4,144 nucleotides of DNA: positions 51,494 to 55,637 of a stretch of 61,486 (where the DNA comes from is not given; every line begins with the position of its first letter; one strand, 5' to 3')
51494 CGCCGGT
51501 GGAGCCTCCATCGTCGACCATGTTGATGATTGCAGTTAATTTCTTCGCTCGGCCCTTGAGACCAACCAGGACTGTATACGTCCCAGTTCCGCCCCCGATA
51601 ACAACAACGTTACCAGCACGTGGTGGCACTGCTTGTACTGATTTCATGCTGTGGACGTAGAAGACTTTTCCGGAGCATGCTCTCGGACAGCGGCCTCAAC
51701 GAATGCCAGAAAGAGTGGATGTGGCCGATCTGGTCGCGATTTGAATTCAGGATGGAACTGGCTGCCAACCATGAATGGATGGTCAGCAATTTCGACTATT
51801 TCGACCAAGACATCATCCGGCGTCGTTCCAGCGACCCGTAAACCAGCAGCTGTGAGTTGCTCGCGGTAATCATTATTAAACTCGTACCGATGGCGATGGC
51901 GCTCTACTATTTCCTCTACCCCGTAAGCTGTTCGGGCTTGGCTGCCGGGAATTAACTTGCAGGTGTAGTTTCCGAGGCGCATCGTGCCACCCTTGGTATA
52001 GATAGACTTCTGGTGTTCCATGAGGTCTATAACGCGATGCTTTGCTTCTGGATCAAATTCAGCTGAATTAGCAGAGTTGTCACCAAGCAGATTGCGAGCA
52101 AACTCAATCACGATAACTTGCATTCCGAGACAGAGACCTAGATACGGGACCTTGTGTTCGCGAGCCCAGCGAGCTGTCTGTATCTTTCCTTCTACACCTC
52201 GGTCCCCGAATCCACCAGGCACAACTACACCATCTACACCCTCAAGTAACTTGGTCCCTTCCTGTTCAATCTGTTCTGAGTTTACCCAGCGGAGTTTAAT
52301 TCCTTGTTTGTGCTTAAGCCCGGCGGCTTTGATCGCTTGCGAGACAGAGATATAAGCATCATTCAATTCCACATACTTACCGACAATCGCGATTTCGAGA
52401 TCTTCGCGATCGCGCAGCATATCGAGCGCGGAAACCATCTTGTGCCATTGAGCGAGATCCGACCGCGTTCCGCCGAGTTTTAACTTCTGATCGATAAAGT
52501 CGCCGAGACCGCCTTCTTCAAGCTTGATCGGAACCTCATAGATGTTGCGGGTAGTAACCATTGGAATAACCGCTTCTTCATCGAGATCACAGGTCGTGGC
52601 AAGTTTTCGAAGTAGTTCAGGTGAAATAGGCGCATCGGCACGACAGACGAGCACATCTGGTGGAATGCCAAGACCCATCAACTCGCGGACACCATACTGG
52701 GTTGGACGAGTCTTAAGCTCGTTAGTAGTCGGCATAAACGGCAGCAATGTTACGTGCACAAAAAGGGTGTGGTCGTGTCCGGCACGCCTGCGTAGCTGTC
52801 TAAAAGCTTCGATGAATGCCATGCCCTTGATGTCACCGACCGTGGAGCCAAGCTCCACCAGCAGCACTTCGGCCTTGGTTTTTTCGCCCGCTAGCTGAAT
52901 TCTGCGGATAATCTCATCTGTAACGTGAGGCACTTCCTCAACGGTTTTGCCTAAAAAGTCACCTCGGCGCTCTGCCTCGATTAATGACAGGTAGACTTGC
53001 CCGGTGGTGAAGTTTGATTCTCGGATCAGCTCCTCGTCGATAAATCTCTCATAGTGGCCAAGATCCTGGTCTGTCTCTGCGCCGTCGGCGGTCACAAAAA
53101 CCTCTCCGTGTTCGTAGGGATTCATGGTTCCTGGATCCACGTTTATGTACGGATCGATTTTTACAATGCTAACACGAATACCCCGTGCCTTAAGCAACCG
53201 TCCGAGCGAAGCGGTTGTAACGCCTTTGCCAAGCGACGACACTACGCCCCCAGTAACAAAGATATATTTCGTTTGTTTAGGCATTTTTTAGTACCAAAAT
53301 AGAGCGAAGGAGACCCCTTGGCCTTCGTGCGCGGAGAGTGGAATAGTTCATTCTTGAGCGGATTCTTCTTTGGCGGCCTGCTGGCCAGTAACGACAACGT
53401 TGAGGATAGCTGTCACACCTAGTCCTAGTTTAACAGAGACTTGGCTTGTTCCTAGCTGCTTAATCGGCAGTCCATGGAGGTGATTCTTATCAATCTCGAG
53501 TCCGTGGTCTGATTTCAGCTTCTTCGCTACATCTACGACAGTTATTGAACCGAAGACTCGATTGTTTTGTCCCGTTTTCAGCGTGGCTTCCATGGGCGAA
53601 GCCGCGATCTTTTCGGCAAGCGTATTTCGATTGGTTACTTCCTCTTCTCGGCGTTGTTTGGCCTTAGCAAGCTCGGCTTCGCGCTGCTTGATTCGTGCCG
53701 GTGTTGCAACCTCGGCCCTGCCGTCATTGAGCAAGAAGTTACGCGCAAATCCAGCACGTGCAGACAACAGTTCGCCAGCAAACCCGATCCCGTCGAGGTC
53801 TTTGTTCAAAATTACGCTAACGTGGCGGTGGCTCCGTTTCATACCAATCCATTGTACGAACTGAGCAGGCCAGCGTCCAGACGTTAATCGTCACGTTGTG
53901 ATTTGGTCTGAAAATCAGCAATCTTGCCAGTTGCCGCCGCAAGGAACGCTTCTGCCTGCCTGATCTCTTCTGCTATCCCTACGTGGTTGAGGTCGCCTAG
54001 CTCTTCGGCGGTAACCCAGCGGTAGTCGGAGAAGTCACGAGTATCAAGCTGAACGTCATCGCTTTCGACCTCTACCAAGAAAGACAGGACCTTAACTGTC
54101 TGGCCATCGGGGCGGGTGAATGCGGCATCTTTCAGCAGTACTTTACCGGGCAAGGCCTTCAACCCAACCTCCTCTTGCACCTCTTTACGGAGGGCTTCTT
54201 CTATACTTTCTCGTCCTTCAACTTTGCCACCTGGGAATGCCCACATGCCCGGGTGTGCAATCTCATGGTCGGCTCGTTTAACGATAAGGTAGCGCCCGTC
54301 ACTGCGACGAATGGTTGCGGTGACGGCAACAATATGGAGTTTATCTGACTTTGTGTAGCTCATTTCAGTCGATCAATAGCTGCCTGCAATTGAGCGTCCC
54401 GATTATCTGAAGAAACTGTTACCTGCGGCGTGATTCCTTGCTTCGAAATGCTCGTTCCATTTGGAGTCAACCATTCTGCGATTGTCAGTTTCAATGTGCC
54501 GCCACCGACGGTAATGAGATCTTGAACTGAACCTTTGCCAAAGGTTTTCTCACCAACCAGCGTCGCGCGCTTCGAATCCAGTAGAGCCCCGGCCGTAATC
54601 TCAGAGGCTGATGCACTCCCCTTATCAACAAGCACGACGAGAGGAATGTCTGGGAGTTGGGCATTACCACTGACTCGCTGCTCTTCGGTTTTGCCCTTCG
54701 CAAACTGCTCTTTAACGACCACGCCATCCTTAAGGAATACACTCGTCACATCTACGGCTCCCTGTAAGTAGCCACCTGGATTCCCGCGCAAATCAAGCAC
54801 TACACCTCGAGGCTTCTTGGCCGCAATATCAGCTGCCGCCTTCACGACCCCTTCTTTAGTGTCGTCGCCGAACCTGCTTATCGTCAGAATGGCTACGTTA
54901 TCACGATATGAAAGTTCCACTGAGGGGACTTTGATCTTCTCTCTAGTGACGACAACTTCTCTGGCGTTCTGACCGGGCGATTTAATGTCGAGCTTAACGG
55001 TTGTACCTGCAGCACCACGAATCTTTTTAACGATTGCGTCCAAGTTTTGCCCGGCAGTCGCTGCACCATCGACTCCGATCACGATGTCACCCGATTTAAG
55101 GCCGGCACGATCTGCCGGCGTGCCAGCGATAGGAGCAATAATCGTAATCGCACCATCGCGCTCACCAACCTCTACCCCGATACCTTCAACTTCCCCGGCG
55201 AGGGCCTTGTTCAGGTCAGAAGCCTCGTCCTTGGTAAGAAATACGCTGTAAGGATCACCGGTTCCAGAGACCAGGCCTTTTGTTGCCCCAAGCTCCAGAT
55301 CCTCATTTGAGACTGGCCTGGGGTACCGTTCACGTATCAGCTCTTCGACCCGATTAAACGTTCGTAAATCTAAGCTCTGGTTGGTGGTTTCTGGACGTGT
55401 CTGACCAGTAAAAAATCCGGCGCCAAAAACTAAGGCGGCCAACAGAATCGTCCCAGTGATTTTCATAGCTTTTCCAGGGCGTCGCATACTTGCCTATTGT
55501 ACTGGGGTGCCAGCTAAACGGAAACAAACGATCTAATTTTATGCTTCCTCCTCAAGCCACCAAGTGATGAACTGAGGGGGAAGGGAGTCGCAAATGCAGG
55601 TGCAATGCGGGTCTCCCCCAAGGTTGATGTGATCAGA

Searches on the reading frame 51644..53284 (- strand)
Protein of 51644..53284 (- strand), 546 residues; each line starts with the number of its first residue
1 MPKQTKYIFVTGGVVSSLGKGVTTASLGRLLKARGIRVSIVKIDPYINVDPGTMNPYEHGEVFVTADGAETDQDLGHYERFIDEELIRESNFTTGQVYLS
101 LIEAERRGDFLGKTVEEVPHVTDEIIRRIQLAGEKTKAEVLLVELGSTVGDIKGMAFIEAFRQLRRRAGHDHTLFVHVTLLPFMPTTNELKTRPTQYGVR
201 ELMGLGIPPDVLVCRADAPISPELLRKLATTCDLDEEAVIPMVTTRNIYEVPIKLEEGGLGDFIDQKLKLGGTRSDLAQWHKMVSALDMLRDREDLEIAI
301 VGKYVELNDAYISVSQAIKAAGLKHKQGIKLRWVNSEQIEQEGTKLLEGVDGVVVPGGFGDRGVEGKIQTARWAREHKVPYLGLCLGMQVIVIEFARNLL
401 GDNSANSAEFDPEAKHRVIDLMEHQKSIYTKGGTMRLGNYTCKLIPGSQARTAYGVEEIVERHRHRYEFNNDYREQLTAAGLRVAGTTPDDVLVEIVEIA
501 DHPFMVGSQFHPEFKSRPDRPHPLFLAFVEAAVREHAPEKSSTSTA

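Call 58: search_protein_families(library=pfam, proteins=[window:51644-53284:-], max_evalue=0.0001)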
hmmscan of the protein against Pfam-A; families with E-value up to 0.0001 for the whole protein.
window:51644-53284:- (546 aa): 3 families
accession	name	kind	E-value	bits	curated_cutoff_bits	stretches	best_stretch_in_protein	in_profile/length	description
PF06418.20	CTP_synth_N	-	2.7e-111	371.6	26.1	1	6-270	1-265/265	CTP synthase N-terminus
PF00117.34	GATase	-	3.1e-39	135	22.8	1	307-530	2-189/190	Glutamine amidotransferase class-I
PF07722.19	Peptidase_C26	-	1.8e-09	38.1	20.5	1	372-513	99-219/219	Peptidase C26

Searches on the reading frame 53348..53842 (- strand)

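Call 32: search_protein_families(library=pfam, proteins=[window:53348-53842:-], max_evalue=0.00001)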
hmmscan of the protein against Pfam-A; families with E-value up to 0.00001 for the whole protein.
window:53348-53842:- (164 aa): 2 families
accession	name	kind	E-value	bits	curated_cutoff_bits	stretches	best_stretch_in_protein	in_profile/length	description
PF03948.19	Ribosomal_L9_C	-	1.9e-18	67.1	23.2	1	73-152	4-85/86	Ribosomal protein L9, C-terminal domain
PF01281.25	Ribosomal_L9_N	-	1.8e-13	50.2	20.7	1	9-53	2-46/47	Ribosomal protein L9, N-terminal domain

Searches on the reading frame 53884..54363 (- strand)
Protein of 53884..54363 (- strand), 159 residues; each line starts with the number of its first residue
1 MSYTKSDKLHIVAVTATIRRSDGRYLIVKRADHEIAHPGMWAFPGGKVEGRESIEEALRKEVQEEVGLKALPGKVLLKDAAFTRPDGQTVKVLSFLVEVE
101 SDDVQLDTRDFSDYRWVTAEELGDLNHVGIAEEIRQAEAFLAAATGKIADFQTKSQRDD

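Call 32: search_protein_families(library=pfam, proteins=[window:53884-54363:-], max_evalue=0.00001)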
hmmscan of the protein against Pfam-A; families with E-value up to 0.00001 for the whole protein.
window:53884-54363:- (159 aa): 2 families
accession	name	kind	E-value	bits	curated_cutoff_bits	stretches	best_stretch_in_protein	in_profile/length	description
PF00293.34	NUDIX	-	3.4e-22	79.3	21.1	1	10-126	2-122/134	NUDIX domain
PF14815.12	NUDIX_4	-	4.8e-10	39.7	35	1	16-125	3-101/113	NUDIX domain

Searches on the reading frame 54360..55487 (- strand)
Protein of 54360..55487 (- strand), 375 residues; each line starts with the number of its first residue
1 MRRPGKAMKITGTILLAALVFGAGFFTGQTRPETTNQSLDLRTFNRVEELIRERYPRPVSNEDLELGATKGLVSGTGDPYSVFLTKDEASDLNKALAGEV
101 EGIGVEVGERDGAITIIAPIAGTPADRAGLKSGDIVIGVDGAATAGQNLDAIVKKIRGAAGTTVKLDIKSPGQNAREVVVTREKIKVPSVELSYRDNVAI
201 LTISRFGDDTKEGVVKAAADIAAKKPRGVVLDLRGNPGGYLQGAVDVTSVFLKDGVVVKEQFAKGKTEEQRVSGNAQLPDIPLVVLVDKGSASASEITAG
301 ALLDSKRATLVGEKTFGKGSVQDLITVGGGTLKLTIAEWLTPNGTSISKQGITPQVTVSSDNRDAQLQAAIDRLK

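Call 32: search_protein_families(library=pfam, proteins=[window:54360-55487:-], max_evalue=0.00001)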
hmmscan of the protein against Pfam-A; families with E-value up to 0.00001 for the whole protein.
window:54360-55487:- (375 aa): 5 families
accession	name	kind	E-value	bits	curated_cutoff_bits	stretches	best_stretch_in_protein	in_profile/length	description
PF03572.23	Peptidase_S41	-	2e-47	161.3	24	1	197-358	1-165/165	Peptidase family S41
PF17820.7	PDZ_6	-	2.1e-10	40.6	27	1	116-169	2-53/54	PDZ domain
PF00595.29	PDZ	-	4.6e-09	37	23.2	1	99-168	8-80/81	PDZ domain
PF13180.12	PDZ_2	-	4e-08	33.9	27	1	102-172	2-71/80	PDZ domain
PF22694.1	CtpB_N-like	-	3.8e-07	30.9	27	1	33-87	30-84/85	Activating protease CtpB N-terminal domain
